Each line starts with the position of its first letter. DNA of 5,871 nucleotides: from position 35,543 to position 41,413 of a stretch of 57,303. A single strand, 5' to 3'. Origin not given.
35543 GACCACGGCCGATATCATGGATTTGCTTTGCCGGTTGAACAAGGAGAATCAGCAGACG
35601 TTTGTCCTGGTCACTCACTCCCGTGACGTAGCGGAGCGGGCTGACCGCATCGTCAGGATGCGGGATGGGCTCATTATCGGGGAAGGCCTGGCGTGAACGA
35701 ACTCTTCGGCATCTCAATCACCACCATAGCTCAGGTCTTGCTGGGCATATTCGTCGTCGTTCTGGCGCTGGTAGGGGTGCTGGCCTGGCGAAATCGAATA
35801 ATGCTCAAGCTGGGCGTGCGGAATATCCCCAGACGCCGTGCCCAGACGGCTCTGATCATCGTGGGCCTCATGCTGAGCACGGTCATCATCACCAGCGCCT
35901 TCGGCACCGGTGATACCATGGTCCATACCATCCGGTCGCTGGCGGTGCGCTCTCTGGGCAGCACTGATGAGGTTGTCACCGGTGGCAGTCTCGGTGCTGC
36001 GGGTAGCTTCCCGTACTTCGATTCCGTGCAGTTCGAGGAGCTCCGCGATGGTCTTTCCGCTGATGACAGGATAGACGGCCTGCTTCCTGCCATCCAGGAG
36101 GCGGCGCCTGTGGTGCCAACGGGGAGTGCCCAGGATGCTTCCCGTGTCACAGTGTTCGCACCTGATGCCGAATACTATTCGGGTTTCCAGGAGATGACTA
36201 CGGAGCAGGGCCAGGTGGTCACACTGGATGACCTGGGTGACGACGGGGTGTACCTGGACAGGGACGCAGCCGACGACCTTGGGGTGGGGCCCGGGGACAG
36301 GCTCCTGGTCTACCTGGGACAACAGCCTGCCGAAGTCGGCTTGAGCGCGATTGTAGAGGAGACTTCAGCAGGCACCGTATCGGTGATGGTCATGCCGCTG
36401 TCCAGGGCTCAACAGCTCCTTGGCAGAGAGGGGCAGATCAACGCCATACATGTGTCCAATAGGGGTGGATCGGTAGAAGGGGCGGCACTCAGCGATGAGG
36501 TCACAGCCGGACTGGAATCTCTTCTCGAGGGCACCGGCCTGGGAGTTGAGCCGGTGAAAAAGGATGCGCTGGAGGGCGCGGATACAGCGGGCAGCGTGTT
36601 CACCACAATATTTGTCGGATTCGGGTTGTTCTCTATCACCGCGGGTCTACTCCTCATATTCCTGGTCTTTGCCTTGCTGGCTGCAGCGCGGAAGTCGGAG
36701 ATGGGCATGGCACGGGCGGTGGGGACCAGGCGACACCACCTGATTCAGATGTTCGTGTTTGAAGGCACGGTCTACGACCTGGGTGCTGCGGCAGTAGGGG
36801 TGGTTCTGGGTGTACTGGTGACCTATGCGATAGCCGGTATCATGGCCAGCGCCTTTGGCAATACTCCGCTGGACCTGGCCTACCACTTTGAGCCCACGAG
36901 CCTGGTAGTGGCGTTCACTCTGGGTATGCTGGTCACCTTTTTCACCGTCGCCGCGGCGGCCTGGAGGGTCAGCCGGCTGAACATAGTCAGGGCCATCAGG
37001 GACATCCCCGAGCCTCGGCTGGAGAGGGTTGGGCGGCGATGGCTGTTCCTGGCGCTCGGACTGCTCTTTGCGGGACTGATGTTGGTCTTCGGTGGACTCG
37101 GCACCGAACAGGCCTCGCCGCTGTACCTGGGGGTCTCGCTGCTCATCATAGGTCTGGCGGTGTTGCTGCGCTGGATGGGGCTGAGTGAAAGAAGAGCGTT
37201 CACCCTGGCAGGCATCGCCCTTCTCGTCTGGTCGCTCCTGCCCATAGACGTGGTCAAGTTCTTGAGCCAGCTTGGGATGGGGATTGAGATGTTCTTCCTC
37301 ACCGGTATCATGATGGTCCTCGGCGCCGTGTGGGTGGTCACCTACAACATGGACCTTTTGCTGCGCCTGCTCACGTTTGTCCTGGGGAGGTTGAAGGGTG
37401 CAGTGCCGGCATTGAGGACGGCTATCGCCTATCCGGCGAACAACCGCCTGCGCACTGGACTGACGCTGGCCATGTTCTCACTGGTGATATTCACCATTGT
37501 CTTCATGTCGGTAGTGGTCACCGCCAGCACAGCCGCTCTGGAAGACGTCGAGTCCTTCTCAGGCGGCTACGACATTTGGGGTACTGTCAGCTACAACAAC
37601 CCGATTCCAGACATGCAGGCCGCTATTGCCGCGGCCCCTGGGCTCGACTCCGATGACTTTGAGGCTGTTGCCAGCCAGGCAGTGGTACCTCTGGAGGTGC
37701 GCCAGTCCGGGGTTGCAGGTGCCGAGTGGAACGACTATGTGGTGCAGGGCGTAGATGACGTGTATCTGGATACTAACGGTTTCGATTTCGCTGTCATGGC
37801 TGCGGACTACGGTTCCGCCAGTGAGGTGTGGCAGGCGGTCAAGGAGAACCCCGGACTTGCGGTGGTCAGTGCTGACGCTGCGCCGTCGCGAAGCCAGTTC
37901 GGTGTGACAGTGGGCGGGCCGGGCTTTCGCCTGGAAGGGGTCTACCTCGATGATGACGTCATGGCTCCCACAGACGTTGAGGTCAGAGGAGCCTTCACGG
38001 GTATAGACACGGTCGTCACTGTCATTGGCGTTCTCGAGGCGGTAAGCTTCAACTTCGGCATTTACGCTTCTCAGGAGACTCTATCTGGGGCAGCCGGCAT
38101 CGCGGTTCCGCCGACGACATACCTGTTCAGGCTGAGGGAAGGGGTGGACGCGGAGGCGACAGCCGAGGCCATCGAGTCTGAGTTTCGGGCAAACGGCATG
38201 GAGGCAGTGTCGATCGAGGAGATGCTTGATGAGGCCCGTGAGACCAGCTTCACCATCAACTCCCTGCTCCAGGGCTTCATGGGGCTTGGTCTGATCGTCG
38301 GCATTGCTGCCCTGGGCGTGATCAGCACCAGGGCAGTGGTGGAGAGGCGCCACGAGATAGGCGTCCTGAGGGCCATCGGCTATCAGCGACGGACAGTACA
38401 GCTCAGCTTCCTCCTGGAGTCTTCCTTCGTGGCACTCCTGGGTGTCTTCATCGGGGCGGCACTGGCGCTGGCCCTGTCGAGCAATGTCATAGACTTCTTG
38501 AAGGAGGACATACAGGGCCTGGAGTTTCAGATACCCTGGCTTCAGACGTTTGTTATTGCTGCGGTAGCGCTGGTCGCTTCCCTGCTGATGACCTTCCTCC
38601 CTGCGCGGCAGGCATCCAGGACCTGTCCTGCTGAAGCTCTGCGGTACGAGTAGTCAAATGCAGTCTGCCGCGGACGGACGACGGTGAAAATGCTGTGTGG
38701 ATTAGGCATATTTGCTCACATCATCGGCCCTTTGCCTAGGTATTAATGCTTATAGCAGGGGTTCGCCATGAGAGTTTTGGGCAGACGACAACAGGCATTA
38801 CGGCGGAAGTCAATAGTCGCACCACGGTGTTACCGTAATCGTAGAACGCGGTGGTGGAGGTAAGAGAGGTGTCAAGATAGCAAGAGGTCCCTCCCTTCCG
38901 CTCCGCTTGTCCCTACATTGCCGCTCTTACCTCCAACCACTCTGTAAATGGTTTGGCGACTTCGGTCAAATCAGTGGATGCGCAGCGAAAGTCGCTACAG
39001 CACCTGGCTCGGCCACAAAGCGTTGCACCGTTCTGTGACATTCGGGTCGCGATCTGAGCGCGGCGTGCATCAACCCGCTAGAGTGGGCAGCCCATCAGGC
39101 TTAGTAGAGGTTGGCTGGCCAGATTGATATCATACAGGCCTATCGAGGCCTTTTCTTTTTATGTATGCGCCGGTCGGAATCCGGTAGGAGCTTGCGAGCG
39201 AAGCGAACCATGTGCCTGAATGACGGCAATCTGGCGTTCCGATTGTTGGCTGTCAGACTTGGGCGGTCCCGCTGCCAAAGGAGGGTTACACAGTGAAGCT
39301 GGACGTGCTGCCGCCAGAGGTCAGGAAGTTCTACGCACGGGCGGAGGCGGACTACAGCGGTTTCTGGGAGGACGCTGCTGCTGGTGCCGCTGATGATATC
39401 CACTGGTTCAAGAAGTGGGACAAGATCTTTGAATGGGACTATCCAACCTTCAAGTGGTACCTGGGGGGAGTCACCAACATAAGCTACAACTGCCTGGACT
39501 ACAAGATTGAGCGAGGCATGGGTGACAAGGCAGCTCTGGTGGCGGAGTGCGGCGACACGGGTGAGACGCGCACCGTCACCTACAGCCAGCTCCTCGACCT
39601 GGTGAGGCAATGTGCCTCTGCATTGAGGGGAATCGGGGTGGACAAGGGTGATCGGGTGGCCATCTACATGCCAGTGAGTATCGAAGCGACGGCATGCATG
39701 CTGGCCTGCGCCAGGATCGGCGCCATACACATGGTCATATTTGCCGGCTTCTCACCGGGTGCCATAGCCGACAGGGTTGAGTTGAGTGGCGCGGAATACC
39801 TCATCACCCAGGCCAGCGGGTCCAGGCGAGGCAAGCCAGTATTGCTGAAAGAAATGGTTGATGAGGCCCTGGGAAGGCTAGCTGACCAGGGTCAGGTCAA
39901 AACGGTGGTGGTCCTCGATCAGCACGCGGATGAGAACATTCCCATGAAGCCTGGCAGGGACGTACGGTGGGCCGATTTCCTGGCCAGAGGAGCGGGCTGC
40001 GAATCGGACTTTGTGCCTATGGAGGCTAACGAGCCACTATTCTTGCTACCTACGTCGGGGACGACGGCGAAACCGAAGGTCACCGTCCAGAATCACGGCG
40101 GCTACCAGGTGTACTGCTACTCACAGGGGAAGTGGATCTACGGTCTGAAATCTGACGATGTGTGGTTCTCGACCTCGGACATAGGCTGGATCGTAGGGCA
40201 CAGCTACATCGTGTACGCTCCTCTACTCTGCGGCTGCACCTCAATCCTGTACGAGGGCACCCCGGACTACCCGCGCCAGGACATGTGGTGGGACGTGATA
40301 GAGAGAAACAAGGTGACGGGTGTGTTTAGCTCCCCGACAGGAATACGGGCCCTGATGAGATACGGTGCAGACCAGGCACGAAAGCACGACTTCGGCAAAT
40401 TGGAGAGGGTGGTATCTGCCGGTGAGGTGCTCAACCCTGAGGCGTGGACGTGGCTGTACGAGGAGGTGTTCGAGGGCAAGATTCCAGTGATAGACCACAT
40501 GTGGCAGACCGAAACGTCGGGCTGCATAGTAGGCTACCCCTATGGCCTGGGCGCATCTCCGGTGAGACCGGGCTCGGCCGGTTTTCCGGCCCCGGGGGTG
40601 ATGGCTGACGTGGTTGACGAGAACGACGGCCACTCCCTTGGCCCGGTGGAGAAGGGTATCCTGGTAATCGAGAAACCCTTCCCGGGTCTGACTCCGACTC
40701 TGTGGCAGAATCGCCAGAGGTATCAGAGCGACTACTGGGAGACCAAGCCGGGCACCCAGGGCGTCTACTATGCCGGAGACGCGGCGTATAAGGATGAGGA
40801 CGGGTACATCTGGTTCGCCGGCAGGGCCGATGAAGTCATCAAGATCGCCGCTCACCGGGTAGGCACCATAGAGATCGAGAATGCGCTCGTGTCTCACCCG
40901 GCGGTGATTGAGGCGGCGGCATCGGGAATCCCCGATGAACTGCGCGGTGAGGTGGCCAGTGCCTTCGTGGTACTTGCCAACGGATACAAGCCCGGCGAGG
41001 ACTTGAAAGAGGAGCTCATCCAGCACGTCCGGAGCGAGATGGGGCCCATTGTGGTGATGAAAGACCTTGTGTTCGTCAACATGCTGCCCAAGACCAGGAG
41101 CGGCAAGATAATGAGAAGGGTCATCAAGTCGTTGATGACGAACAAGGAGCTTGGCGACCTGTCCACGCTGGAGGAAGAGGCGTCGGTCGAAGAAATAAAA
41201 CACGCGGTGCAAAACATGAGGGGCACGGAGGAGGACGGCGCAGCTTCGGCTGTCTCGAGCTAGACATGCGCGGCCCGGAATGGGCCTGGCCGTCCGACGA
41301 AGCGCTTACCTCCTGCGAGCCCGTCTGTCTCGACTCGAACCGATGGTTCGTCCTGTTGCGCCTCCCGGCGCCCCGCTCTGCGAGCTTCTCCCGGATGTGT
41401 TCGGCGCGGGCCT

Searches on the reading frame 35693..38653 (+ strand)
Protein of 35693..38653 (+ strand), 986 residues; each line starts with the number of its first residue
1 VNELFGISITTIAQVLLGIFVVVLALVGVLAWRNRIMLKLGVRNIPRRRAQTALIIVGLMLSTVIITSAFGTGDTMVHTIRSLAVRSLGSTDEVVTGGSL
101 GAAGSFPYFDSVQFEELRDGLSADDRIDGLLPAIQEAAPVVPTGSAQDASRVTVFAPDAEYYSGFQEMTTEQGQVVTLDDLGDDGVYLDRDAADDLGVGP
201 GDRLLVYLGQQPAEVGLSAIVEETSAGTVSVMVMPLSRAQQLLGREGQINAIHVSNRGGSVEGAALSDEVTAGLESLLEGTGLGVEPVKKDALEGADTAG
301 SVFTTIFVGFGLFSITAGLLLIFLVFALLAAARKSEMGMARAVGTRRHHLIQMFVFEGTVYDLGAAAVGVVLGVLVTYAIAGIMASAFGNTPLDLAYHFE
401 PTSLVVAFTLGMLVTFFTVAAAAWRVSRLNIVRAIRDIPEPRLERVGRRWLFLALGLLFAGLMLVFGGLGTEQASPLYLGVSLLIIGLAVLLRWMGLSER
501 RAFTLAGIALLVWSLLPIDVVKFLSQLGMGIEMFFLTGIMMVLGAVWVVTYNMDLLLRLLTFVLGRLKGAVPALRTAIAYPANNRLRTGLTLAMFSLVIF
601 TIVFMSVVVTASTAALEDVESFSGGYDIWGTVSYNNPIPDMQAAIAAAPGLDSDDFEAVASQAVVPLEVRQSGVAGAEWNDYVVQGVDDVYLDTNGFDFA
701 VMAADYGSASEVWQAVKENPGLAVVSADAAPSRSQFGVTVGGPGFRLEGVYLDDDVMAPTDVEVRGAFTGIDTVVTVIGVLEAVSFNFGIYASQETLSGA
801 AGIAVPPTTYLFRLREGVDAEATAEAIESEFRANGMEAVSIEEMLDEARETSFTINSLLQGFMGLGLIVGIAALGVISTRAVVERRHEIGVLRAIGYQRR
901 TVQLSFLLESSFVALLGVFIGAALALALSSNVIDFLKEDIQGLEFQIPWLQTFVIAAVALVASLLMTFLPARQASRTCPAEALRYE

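Call 63: search_protein_families(library=pfam, max_evalue=0.01, proteins=[window:35693-38653:+])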
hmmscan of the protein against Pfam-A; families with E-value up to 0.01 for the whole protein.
window:35693-38653:+ (986 aa): 1 family
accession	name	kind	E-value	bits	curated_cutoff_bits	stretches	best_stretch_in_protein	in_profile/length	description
PF02687.27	FtsX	-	6.6e-32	110.5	25.5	2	862-977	3-118/120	FtsX-like permease C-terminal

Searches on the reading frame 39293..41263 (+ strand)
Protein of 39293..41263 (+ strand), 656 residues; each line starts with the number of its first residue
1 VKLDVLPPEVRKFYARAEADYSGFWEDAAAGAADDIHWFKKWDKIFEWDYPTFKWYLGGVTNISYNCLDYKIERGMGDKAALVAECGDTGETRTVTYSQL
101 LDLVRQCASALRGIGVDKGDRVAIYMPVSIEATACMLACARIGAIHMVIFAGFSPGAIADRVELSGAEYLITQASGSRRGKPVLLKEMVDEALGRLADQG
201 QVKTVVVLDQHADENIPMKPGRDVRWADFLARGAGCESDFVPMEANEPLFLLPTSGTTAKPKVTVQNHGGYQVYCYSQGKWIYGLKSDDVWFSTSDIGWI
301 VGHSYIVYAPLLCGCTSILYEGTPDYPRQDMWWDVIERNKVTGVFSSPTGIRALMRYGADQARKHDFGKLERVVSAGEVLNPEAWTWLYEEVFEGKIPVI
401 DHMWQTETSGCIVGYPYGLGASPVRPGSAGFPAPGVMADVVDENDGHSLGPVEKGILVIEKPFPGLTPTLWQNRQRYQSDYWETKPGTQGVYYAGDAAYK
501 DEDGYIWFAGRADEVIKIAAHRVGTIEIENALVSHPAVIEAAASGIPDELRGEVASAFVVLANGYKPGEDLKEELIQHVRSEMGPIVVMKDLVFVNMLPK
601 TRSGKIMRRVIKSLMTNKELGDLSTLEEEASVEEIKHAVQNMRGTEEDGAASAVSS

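Call 63: search_protein_families(library=pfam, max_evalue=0.01, proteins=[window:39293-41263:+])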
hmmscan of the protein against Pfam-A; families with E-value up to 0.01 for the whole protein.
window:39293-41263:+ (656 aa): 3 families
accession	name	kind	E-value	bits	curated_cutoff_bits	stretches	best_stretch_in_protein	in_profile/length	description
PF00501.34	AMP-binding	-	3.8e-76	256.8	29.9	1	76-462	8-377/384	AMP-binding enzyme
PF13193.12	AMP-binding_C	-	4.3e-26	92.1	24.5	1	527-605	1-76/76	AMP-binding enzyme C-terminal domain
PF16177.11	ACAS_N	-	5.9e-15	55.3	27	1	11-67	2-55/55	Acetyl-coenzyme A synthetase N-terminus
